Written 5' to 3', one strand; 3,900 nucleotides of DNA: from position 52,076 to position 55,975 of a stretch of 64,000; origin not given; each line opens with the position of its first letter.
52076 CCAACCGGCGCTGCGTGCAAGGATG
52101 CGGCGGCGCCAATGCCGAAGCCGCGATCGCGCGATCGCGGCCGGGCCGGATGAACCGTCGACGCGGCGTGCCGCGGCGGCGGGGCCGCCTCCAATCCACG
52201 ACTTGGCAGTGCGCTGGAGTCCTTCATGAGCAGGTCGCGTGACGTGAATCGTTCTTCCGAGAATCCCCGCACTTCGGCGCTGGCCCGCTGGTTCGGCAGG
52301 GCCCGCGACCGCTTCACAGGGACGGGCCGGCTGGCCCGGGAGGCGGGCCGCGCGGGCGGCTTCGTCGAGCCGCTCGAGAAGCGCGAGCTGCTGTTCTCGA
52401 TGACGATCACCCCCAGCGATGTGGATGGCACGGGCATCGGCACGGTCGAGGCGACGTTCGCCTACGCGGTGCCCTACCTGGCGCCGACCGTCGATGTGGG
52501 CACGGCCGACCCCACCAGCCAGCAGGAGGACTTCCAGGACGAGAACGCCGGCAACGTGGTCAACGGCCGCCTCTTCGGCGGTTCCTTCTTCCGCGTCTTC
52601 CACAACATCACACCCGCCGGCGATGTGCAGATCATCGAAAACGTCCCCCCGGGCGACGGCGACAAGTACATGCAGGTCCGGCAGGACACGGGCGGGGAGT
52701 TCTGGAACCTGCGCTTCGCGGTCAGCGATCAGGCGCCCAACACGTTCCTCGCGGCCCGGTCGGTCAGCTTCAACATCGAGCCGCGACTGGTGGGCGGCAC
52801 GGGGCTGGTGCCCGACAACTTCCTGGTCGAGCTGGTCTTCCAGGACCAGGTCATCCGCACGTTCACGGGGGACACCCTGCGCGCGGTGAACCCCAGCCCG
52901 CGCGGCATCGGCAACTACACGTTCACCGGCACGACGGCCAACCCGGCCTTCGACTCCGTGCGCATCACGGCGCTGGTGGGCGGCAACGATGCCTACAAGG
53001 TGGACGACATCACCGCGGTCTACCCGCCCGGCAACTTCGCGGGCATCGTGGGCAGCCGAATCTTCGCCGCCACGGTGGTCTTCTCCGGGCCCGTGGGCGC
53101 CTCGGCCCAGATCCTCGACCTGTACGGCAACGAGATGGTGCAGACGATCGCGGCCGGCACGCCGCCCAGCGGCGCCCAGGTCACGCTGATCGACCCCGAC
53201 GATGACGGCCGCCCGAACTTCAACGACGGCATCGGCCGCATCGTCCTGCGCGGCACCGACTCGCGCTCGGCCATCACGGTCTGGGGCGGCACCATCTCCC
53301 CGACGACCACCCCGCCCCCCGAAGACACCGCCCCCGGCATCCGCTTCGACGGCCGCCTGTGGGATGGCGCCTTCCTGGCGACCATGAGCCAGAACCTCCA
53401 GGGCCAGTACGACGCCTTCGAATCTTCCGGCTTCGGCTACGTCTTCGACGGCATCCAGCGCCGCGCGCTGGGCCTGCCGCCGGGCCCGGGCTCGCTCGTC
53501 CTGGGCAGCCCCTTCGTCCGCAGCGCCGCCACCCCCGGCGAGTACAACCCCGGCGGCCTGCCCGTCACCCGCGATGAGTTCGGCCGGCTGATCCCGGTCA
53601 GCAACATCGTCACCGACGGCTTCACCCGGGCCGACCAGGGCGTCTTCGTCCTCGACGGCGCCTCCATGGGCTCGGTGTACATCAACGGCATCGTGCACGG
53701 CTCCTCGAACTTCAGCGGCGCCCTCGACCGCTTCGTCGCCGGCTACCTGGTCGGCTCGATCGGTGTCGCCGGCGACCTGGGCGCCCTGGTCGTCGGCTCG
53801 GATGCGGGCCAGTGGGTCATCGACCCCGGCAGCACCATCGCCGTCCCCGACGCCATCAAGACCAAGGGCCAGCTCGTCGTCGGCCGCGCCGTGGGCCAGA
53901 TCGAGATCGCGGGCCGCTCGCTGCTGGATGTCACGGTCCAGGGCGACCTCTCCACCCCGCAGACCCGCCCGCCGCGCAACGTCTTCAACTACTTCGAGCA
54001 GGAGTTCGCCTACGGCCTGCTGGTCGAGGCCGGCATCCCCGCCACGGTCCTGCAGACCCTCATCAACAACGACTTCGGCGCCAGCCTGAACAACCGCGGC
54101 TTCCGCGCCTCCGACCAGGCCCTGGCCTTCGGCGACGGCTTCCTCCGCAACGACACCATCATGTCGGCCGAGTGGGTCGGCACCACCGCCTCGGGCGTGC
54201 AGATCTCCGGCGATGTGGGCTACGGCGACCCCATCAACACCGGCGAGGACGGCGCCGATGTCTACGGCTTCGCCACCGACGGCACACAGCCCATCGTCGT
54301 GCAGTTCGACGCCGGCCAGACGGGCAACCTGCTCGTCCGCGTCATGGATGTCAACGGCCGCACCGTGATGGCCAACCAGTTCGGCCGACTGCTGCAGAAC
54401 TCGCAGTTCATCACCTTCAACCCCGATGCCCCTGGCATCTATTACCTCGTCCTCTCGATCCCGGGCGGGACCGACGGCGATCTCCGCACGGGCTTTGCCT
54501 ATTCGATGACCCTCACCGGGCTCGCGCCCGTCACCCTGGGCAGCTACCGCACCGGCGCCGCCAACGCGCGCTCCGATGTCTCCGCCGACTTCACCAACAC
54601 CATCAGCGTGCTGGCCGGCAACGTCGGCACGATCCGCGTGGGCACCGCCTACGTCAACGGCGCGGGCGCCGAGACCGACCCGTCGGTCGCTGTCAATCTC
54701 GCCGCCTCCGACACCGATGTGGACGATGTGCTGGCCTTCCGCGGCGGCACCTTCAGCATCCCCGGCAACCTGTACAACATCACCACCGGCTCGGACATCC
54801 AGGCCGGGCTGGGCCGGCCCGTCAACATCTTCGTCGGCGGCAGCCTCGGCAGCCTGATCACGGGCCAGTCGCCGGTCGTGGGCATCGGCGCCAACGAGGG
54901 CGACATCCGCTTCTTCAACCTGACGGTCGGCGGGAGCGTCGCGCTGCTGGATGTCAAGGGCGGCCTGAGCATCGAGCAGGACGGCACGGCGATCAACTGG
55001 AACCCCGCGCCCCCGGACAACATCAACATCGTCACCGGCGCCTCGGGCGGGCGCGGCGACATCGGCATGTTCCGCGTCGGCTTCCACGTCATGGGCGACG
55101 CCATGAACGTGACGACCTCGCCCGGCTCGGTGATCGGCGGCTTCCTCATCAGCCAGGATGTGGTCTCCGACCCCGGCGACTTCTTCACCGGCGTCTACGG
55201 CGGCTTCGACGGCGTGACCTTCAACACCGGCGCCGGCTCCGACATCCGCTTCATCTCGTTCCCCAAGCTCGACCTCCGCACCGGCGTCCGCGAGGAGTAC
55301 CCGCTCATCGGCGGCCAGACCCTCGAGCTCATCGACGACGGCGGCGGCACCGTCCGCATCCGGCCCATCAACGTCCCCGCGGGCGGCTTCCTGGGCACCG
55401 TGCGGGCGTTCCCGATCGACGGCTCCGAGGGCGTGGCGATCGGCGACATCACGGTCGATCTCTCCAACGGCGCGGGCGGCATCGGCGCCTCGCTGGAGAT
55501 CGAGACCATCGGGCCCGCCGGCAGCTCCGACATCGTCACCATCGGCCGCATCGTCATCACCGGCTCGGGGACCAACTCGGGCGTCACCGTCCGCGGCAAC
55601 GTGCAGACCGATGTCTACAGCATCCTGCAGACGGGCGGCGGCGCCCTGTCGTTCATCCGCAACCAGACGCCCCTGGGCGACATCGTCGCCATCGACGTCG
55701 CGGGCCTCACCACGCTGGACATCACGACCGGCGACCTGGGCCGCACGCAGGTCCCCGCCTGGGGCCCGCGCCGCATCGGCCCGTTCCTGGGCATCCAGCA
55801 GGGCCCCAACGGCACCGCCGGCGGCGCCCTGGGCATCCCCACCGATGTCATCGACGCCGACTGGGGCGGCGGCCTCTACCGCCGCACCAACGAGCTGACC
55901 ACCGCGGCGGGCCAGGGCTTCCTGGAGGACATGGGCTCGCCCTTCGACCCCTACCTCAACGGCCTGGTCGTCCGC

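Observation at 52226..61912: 3228-aa secreted giant with an N-terminal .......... motif, a beta-helix-like core and a C-terminal domain lacking recognisable catalytic motifs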

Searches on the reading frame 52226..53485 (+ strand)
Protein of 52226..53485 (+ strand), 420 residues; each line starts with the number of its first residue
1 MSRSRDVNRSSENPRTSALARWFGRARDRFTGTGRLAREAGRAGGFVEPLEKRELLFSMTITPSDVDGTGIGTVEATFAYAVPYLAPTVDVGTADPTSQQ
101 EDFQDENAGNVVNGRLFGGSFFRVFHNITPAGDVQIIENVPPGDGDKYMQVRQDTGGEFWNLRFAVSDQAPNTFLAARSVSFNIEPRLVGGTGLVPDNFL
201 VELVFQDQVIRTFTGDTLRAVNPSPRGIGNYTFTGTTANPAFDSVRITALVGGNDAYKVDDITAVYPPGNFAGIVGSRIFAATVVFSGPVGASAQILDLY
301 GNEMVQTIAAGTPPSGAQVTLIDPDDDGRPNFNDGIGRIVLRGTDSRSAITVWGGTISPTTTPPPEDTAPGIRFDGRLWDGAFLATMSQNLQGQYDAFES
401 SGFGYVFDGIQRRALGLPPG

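Call 10: search_protein_families(library=pfam, proteins=[window:52226-53485:+], max_evalue=5)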
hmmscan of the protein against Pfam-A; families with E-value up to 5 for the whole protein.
window:52226-53485:+ (420 aa): 0 families

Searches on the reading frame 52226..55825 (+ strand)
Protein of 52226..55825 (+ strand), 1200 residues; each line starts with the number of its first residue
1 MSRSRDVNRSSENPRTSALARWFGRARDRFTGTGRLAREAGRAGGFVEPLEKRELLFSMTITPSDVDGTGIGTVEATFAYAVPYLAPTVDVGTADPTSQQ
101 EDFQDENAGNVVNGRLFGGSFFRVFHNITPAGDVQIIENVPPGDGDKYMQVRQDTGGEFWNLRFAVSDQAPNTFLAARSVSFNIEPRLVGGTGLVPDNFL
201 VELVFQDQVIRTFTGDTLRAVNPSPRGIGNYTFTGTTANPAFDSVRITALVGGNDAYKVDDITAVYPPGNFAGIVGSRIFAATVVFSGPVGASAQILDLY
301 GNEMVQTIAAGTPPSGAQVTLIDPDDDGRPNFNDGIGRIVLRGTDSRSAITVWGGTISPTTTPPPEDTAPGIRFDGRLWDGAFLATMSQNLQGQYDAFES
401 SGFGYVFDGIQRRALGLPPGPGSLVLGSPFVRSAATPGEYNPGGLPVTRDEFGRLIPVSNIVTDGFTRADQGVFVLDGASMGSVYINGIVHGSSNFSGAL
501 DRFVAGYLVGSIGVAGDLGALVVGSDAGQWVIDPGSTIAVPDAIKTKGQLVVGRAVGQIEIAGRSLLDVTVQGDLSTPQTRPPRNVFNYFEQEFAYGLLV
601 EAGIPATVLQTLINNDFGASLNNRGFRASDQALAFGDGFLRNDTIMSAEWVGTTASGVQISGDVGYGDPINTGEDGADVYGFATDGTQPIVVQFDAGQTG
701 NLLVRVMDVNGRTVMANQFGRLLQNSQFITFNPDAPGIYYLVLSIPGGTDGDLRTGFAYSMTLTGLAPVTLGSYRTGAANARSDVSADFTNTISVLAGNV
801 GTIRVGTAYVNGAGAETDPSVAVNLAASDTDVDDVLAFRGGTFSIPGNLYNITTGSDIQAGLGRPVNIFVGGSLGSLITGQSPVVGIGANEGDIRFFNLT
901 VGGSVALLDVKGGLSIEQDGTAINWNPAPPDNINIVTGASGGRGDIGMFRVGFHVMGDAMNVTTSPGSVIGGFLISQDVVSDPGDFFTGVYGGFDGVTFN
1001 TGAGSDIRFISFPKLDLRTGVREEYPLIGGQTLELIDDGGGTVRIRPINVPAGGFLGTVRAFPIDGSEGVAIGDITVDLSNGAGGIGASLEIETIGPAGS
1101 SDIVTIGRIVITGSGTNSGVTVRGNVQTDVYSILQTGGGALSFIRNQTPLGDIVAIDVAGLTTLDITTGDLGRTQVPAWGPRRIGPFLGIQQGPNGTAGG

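Call 77: predict_structure(alignment_id=A5)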
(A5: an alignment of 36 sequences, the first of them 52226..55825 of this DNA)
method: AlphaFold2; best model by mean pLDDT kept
length: 1200 residues; sequences in the alignment: 36
mean_pLDDT: 84.9   pTM: 0.81
mean pLDDT of the five models: 84.9, 83.1, 82.8, 80.9, 80.5
residues with pLDDT >= 90: 632; 70-90: 419; 50-70: 63; < 50: 86
segments of 3 or more residues with pLDDT < 50: 1-56, 369-376, 619-626, 1187-1200
pLDDT, mean of each block of 10 residues (from residue 1): 31 39 44 40 34 54 86 91 93 89 91 90 93 86 73 94 86 87 92 93 89 93 92 88 94 91 92 94 93 95 89 82 90 94 94 92 64 54 85 91 93 91 95 88 82 81 94 94 96 97 97 97 96 85 92 97 96 90 90 89 88 71 53 93 94 91 90 90 92 78 87 79 71 89 80 83 94 96 82 96 96 92 87 91 97 93 89 95 88 93 94 80 60 92 89 89 91 85 77 85 87 79 81 90 92 91 81 92 84 87 89 91 92 89 93 88 89 71 54 30
secondary structure, 60 per line:
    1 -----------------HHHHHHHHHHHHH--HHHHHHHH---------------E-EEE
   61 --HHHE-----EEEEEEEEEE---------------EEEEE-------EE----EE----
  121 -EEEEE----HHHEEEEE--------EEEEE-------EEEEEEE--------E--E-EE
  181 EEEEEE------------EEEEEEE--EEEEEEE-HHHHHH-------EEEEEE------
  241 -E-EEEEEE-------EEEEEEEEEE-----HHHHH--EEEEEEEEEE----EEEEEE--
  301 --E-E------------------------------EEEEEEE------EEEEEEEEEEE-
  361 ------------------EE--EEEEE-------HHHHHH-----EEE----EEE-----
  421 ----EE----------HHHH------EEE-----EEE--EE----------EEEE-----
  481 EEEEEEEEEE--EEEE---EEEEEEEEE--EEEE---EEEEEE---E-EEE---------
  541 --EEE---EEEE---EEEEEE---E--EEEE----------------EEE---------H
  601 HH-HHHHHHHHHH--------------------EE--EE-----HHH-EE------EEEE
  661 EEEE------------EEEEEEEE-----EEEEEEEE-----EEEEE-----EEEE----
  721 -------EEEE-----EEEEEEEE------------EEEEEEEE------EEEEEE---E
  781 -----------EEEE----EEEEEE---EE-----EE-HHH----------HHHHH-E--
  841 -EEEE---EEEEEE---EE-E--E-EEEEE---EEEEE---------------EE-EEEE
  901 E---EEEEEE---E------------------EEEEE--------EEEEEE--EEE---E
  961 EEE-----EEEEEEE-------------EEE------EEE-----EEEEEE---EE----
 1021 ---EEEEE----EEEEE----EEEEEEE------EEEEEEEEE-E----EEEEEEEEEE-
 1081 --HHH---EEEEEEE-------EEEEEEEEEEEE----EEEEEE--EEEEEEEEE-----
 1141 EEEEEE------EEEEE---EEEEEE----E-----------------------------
elements in order (helices of 4 or more, strands of 3 or more residues): H18-30 H33-40 E58-60 E72-81 E97-101 E122-126 E134-138 E147-151 E159-165 E179-186 E199-205 E208-214 H216-221 E229-234 E244-249 E257-266 H272-276 E279-288 E293-298 E336-342 E349-359 E383-387 H395-400 E406-408 E413-415 H437-440 E447-449 E455-457 E472-475 E481-490 E493-496 E500-508 E511-514 E518-523 E529-531 E543-545 E549-552 E556-561 E568-571 E588-590 H604-613 E657-664 E677-684 E690-697 E703-707 E713-716 E728-731 E737-744 E757-764 E771-776 E792-795 E800-805 H832-836 E842-845 E849-854 E866-870 E874-878 E897-901 E905-910 E933-937 E946-951 E954-956 E960-963 E969-975 E989-991 E998-1000 E1006-1011 E1024-1028 E1033-1037 E1042-1048 E1055-1063 E1070-1079 E1089-1095 E1103-1114 E1119-1124 E1127-1135 E1141-1146 E1153-1157 E1161-1166
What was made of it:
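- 52226..52366 (+): Basic, non-hydrophobic leader (residues 1-47); net charge of residues 1-57 is +6. Modelled as disordered, pLDDT < 50 (call 77).
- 52397..53119 (+): N-terminal beta-jelly-roll, CBM/lectin-like domain (about residues 58-298). AF2 model with pLDDT 86-95 (call 77).
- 53183..53245 (+): Highly conserved acidic loop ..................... (residues 320-340), a candidate Ca2+-binding site. The region has high pLDDT without regular secondary structure (call 77).
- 53363..54025 (+): Short-strand beta-solenoid-like segment (about residues 380-600). DSSP shows strands spaced about 18-20 residues apart between residues 481 and 571 (call 77).
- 54563..59290 (+): Gly/Asp-rich all-beta core (about residues 780-2355); residues 1100-2600 are almost free of indels across orthologs. 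DSSP of residues 780-1186 is all-beta with mixed strand lengths (call 77).
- On Right-handed parallel beta-helix / beta-solenoid fibre: Strands of 9-12 residues at 1055-1135 look more like a sandwich (call 77).
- Checked: The modelled part is all-beta (call 77), but a single parallel beta-helix is not demonstrated.
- The model of residues 1-1200 has pLDDT 84.9 and pTM 0.81 and is all-beta (call 77).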

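Call 79: fold_search(model_id=the predicted structure, library=pdb)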
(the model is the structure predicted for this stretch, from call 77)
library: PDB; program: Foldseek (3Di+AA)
matches with E <= 10: 1340; with E <= 0.001: 1
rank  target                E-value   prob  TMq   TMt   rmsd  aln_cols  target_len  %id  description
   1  8pvs_A                3.9e-04  0.54  0.11  0.15  27.8      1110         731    9  Targeting extended blood antigens by Akkermansia muciniphila enzymes unveils a missing link for generating universal d (released 2024-02-28)
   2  5wpp_A                1.3e-03  0.99  0.08  0.33  15.4       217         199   18  Crystal structure HpiC1 W73M/K132M (released 2018-03-07)
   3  7t7y                  1.5e-03  1.00  0.09  0.51   7.9       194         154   10  The crystal structure of family 8 carbohydrate-binding module from Dictyostelium discoideum complexed with iodine atoms (released 2022-04-20)
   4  1nqd_B                2.5e-03  1.00  0.08  0.70   4.0       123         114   15  CRYSTAL STRUCTURE OF CLOSTRIDIUM HISTOLYTICUM COLG COLLAGENASE COLLAGEN-BINDING DOMAIN 3B AT 1.65 ANGSTROM RESOLUTION  (released 2003-04-15)
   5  1nqd_A                3.3e-03  1.00  0.07  0.64   4.2       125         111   16  CRYSTAL STRUCTURE OF CLOSTRIDIUM HISTOLYTICUM COLG COLLAGENASE COLLAGEN-BINDING DOMAIN 3B AT 1.65 ANGSTROM RESOLUTION  (released 2003-04-15)
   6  5iku                  3.3e-03  1.00  0.08  0.36   8.5       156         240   22  Crystal structure of the Hathewaya histolytica ColG tandem collagen-binding domain s3as3b in the presence of calcium at  (released 2017-03-15)
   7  6sgf_D                5.0e-03  1.00  0.07  0.50   7.5       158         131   13  Molecular insight into a new low affinity xylan binding module CBM86, from the xylanolytic gut symbiont Roseburia inte (released 2019-11-20)
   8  6sgf_B                6.2e-03  1.00  0.08  0.51   7.4       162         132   13  Molecular insight into a new low affinity xylan binding module CBM86, from the xylanolytic gut symbiont Roseburia inte (released 2019-11-20)
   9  2o8o_A                6.4e-03  1.00  0.07  0.60   4.5       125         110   17  Crystal structure of Clostridium histolyticum colg collagenase collagen-binding domain 3B at 1.35 Angstrom resolution  (released 2007-12-11)
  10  9cyn_C                7.0e-03  0.96  0.07  0.30  17.5       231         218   10  Flagellar filament sheath protein FlaA1 (released 2026-03-18)
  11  4hpk_B                7.6e-03  1.00  0.08  0.70   3.9       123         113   15  Crystal structure of Clostridium histolyticum colg collagenase collagen-binding domain 3B at 1.35 Angstrom resolution  (released 2012-12-12)
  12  3jqw_A                7.9e-03  1.00  0.08  0.74   3.5       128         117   17  Crystal structure of Clostridium histolyticum colH collagenase collagen-binding domain 3 at 2 Angstrom resolution in p (released 2010-09-29)
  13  2vnr                  7.9e-03  1.00  0.09  0.39   9.6       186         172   11  Family 51 carbohydrate binding module from a family 98 glycoside hydrolase produced by Clostridium perfringens. (released 2008-02-19)
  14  4fi9_A                9.0e-03  0.96  0.07  0.30  12.9       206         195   17  Structure of human SUN-KASH complex (released 2012-07-18)
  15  2wdb_D                9.4e-03  1.00  0.08  0.46   8.4       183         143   11  A family 32 carbohydrate-binding module, from the Mu toxin produced by Clostridium perfringens, in complex with beta-D (released 2009-05-05)
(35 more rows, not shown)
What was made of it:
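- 52397..53119 (+): Foldseek matches CBM4/8/27/29/32/51/86 and the gingipain K1/K2 adhesin domains (TM 0.4-0.55, probability 1.0, call 79).
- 54188..54553 (+): PPC / collagen-binding-domain-type beta-sandwich no. 1 (about residues 655-776). Foldseek matches ColG/ColH CBD (TM 0.64-0.74, call 79).
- Closest known: Clostridial collagenase ColG/ColH collagen-binding domain. Same: Residues about 655-776 superpose with TM 0.64-0.74 and rmsd 3.5-4.2 A (call 79).
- Checked: Structurally it matches the ColG/ColH collagen-binding domain (TM 0.64-0.74, rmsd 3.5-4.2 A, call 79).
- It matches PPC/ColG-CBD and CBM-like folds (call 79). CBM-like and PPC modules (call 79) are typical of extracellular proteins that bind external polymers.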

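Call 84: fold_search(model_id=the predicted structure, library=viral)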
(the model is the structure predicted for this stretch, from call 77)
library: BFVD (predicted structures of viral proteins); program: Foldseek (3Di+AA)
matches with E <= 10: 1270; with E <= 0.001: 5
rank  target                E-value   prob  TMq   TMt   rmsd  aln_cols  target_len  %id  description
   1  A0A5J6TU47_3          3.8e-07  0.63  0.07  0.06  43.5      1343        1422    9  (no name in the UniProt tables at hand)
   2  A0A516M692            1.4e-05  0.44  0.07  0.09  27.2      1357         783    8  (no name in the UniProt tables at hand)
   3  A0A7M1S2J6            1.0e-04  0.51  0.09  0.09  28.9      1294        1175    7  Right handed beta helix domain-containing protein [uncultured phage cr126_1]
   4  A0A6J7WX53            1.3e-04  0.51  0.08  0.09  32.6       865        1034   11  Uncharacterized protein [uncultured Caudovirales phage]
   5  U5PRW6                3.6e-04  0.84  0.09  0.13  27.2       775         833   10  Uncharacterized protein [Bacillus phage BigBertha]
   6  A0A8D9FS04            1.2e-03  1.00  0.10  0.09  22.1       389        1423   10  Putative signaling protein [uncultured marine phage]
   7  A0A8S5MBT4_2          1.7e-03  0.13  0.07  0.08  50.1      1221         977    9  Tail protein [Siphoviridae sp. ctG7D9]
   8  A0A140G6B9            2.5e-03  0.85  0.07  0.16  23.4       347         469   10  Minor tail protein [Arthrobacter phage KellEzio]
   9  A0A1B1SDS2            3.1e-03  1.00  0.08  0.10   7.9       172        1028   14  (no name in the UniProt tables at hand)
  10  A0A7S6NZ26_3          3.1e-03  1.00  0.10  0.10  14.4       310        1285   12  (no name in the UniProt tables at hand)
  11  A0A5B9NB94            3.2e-03  0.98  0.09  0.23  19.0       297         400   14  Tail fiber [Stenotrophomonas phage Ponderosa]
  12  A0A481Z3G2            3.7e-03  1.00  0.10  0.25   9.5       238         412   10  Collagen triple helix repeat protein (Fragment) [Pithovirus LCPAC101]
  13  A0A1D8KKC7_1          3.8e-03  0.15  0.10  0.09  37.5      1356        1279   12  Uncharacterized protein [Synechococcus phage S-CAM3]
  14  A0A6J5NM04            4.0e-03  0.98  0.09  0.22  15.4       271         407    8  Uncharacterized protein [uncultured Caudovirales phage]
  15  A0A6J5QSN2            4.8e-03  1.00  0.09  0.19   8.4       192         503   10  Carbohydrate-binding, CenC-like [uncultured Caudovirales phage]
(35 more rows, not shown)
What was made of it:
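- On Right-handed parallel beta-helix / beta-solenoid fibre: BFVD rank 3 is a 'right handed beta helix' protein at E 1e-4 but TM 0.09 (call 84).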
